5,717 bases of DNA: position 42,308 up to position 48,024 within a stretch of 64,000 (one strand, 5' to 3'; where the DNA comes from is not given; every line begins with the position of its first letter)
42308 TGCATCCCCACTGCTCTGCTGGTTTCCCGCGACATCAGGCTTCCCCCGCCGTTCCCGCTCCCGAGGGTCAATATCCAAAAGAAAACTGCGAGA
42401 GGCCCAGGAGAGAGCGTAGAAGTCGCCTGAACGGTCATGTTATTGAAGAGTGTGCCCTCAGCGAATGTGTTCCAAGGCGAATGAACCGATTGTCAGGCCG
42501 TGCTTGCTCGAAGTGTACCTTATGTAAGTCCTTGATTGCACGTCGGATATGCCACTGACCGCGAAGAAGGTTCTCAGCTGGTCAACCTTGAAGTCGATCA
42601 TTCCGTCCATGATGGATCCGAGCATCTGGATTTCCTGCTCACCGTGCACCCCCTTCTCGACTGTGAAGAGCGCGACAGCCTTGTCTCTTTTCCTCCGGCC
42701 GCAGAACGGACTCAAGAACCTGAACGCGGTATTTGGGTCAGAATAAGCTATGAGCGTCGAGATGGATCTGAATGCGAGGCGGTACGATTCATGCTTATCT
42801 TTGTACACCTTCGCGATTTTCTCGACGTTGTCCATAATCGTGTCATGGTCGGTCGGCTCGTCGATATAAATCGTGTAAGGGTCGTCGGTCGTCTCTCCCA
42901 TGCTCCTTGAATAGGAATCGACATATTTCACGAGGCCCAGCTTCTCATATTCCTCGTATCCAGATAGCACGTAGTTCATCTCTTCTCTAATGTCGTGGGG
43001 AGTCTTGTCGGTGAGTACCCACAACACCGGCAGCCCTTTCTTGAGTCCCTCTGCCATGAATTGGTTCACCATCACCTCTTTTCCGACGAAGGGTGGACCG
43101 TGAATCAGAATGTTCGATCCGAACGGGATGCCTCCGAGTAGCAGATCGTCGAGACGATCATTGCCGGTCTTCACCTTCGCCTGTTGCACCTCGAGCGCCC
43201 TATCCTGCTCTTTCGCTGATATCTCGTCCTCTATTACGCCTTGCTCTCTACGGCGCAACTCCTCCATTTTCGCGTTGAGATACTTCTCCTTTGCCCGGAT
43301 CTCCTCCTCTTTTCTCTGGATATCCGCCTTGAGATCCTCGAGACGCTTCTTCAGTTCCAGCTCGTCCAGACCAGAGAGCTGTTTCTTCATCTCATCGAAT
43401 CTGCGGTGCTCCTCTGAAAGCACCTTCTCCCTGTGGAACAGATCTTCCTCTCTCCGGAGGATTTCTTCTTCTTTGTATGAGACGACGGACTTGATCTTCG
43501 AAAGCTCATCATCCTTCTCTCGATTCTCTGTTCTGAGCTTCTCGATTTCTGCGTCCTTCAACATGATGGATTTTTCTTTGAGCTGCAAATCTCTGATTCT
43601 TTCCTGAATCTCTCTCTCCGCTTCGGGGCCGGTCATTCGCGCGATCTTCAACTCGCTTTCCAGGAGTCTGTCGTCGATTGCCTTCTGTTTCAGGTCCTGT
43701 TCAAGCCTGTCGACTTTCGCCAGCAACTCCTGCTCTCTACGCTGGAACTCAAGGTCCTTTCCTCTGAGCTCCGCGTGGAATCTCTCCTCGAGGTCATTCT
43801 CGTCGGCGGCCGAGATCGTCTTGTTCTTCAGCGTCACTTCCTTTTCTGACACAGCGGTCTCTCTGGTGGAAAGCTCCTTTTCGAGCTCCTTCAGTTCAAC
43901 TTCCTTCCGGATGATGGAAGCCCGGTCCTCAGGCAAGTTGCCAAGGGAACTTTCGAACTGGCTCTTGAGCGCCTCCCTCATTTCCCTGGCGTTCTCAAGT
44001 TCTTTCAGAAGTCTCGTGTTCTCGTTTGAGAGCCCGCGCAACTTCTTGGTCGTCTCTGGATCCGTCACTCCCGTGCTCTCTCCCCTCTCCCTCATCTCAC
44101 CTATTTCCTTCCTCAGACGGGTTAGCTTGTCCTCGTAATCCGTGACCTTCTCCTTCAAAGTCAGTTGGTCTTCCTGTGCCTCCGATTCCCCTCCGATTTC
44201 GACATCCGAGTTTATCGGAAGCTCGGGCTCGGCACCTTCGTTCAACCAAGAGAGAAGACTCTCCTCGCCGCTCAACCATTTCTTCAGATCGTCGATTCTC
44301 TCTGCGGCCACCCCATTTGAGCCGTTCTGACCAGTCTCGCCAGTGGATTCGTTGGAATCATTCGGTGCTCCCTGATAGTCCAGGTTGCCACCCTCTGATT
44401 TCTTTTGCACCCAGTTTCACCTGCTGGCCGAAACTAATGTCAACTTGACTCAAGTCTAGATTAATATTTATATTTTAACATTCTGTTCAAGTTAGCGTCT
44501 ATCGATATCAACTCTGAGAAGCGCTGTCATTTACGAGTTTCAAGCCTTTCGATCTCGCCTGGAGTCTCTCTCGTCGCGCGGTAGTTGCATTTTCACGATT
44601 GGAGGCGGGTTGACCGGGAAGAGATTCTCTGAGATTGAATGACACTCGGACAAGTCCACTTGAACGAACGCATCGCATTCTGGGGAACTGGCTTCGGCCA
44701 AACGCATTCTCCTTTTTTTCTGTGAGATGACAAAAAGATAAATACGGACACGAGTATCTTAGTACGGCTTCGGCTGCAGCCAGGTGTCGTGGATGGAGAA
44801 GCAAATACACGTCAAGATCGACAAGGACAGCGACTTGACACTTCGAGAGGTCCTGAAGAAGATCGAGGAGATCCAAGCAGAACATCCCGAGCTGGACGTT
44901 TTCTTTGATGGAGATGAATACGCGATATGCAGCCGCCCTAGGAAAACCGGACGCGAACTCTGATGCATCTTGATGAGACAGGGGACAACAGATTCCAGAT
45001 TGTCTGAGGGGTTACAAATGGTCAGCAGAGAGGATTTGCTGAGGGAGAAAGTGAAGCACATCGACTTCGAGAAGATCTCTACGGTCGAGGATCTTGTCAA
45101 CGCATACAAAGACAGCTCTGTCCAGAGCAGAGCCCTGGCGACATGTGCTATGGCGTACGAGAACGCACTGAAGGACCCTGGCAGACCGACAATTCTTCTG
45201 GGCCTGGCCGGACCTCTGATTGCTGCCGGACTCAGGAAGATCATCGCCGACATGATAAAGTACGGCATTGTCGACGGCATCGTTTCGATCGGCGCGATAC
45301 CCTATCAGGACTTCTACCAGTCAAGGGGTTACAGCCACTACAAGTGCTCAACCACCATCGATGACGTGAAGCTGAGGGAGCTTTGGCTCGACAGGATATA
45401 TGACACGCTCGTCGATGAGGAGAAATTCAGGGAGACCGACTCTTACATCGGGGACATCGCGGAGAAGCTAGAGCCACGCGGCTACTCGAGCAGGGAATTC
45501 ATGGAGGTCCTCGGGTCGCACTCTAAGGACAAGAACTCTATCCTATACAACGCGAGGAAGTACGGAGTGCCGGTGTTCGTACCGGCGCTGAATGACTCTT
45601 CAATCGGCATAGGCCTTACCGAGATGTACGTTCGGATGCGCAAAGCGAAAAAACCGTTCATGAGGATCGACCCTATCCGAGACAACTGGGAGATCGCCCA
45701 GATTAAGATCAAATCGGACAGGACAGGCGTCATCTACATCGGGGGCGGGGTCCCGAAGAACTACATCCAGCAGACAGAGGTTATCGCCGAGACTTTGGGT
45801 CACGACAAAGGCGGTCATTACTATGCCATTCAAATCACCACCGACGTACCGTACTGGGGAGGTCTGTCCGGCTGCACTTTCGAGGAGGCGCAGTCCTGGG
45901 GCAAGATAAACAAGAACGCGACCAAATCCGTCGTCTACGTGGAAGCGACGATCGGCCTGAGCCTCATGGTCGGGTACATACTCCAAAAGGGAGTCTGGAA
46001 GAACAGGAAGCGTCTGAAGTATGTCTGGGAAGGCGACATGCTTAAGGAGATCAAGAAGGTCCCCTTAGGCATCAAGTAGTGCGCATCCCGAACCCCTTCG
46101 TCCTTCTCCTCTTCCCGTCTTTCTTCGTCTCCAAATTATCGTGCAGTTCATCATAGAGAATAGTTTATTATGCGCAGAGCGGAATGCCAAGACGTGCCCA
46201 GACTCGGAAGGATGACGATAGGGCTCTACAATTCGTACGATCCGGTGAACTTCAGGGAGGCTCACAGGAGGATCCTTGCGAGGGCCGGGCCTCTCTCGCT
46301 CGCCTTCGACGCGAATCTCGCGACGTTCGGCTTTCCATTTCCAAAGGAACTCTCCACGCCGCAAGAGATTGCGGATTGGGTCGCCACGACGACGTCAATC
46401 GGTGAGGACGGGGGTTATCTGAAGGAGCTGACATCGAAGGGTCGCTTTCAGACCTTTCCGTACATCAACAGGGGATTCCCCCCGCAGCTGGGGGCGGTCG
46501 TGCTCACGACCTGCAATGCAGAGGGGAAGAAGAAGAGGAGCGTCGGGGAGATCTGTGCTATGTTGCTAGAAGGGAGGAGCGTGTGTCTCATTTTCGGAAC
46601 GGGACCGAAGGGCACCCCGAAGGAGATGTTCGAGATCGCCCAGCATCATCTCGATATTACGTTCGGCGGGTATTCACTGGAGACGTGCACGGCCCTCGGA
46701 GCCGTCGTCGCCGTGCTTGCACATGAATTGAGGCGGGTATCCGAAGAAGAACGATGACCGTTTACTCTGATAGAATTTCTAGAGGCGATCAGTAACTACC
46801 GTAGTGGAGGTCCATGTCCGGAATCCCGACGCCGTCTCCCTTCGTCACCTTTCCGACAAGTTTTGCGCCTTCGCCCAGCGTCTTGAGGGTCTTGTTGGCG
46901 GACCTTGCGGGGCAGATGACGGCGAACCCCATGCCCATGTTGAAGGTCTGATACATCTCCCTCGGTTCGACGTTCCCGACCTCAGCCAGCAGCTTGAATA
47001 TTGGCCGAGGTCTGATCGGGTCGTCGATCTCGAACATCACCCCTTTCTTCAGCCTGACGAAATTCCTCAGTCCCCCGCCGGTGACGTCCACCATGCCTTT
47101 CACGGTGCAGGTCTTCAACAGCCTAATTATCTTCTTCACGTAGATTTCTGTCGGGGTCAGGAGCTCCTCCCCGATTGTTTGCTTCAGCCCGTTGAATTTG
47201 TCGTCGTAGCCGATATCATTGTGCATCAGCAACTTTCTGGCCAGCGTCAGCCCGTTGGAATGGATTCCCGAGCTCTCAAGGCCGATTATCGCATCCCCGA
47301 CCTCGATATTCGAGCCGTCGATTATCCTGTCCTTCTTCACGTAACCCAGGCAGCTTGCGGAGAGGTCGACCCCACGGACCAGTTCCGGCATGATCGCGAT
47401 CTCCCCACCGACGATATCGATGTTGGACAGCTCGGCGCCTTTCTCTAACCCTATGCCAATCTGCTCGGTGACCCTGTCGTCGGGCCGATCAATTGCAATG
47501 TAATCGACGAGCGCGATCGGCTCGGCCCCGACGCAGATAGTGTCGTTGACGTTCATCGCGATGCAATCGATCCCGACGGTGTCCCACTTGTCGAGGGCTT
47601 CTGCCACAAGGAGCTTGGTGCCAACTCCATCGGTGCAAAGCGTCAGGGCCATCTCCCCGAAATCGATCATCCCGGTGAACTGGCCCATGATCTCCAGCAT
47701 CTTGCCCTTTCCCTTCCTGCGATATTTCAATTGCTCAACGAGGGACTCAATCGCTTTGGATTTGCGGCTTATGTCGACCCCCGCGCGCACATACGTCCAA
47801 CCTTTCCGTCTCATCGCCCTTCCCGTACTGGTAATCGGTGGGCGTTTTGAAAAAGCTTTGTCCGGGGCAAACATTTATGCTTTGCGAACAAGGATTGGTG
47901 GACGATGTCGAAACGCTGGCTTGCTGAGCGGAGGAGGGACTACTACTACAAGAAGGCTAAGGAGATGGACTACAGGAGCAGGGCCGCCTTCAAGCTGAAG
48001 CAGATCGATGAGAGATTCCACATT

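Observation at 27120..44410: Candidate composite cell-surface apparatus: KaiC/ArlH-like ATPases, coiled-coil zinc-ribbon proteins, a giant surface protein and a type IV filament operon in one 17-kb neighbourhood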

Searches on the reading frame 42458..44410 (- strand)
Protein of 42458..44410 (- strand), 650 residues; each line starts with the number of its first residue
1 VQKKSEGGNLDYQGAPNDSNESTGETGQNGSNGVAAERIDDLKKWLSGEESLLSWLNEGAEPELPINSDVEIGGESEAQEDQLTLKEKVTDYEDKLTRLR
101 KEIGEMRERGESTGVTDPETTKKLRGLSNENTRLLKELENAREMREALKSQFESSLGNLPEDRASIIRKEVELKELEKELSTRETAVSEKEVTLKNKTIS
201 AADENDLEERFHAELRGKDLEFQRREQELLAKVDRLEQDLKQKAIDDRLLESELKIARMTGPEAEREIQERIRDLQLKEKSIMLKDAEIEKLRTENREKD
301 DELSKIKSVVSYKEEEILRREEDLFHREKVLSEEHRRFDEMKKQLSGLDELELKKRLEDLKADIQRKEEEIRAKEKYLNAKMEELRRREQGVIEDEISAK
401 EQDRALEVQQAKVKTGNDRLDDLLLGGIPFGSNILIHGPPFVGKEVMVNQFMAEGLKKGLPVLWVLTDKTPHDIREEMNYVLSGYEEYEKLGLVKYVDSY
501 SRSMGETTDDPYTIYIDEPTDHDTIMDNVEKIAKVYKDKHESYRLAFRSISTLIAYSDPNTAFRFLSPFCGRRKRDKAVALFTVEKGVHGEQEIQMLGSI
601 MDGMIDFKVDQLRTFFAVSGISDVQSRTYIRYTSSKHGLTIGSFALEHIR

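Call 4: search_protein_families(library=pfam, proteins=[window:42458-44410:-], max_evalue=0.01)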
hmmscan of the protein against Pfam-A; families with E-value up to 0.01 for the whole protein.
window:42458-44410:- (650 aa): 5 families
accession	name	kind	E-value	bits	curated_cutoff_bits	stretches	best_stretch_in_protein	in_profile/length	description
PF06745.19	ATPase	-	8.9e-20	71.5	26.6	1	413-613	1-193/231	KaiC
PF24336.1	DUF7504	-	3e-13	51.1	27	1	431-606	1-178/179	Family of unknown function (DUF7504)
PF23365.1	DUF7090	-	2.7e-09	37.4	27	1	463-610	46-185/192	Family of unknown function (DUF7090)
PF05625.17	PAXNEB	-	3.7e-06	26.7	28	1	412-478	18-85/366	PAXNEB protein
PF14417.12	MEDS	-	0.008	16.5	29.8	1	447-504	16-76/161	MEDS: MEthanogen/methylotroph, DcmR Sensory domain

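Call 5: search_protein_families(library=ncbifam, proteins=[window:42458-44410:-], max_evalue=0.01)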
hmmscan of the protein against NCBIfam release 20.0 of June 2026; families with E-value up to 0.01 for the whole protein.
window:42458-44410:- (650 aa): 10 families
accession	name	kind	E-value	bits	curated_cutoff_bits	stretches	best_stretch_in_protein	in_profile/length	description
TIGR03877.1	thermo_KaiC_1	hypoth_equivalog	1.9e-17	63.6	307.25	1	412-554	3-140/238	KaiC domain-containing protein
NF004723.0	PRK06067.1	subfamily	4.1e-13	49.4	194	1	407-611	10-198/243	flagellar accessory protein FlaH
TIGR03881.1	KaiC_arch_4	hypoth_equivalog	6.3e-12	45.7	247.8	1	412-562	2-142/231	KaiC domain-containing protein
NF006799.0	PRK09302.1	equivalog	4.1e-10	38.8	408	1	407-505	249-347/515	circadian clock protein KaiC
NF052589.1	ArlH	equivalog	1.5e-06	28.1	215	1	415-610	4-185/229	archaellum protein ArlH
TIGR00416.1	sms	equivalog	5.6e-05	22.1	403.05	1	408-469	71-132/454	DNA repair protein RadA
TIGR03880.1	KaiC_arch_3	hypoth_equivalog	7.1e-05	22.4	249.45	1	419-495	4-82/224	KaiC domain-containing protein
TIGR02655.1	circ_KaiC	equivalog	0.0001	21.1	546.25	1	412-479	2-70/484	circadian clock protein KaiC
TIGR03878.1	thermo_KaiC_2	hypoth_equivalog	0.0012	18.2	232.2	1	413-469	18-74/259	KaiC domain-containing protein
NF006320.0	PRK08533.1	equivalog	0.0014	18.3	215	1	411-473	4-66/230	flagellar accessory protein FlaH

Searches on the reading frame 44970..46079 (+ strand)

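Call 29: search_protein_families(library=pfam, proteins=[window:44970-46079:+], max_evalue=1)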
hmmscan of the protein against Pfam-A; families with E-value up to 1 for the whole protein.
window:44970-46079:+ (369 aa): 1 family
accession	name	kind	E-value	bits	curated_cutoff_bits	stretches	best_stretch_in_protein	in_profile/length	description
PF01916.23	DS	-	2.3e-83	280.3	27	1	41-335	1-286/288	Deoxyhypusine synthase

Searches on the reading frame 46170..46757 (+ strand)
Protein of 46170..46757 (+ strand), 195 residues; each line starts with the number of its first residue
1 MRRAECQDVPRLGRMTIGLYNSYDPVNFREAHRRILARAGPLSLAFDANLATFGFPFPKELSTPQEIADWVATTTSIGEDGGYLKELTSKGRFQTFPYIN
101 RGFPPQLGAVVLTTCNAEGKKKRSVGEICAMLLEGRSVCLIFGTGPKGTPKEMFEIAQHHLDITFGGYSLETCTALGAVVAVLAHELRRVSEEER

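Call 29: search_protein_families(library=pfam, proteins=[window:46170-46757:+], max_evalue=1)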
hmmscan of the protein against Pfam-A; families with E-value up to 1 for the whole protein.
window:46170-46757:+ (195 aa): 2 families
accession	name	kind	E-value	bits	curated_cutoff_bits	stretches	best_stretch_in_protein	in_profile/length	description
PF04407.17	DUF531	-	1e-62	211.7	25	1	14-184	1-168/170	Protein of unknown function (DUF531)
PF14419.11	SPOUT_MTase_2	-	0.16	11.8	28.4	1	116-185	101-169/173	AF2226-like SPOUT RNA Methylase fused to THUMP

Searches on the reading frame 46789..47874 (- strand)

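Call 29: search_protein_families(library=pfam, proteins=[window:46789-47874:-], max_evalue=1)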
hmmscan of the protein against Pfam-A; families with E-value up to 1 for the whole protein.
window:46789-47874:- (361 aa): 2 families
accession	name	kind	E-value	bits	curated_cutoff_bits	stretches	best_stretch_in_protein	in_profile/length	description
PF02769.27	AIRS_C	-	4.9e-23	82.5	23.1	1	191-350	1-152/156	AIR synthase related protein, C-terminal domain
PF00586.29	AIRS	-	4.3e-21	75.9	24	1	69-179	6-112/112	AIR synthase related protein, N-terminal domain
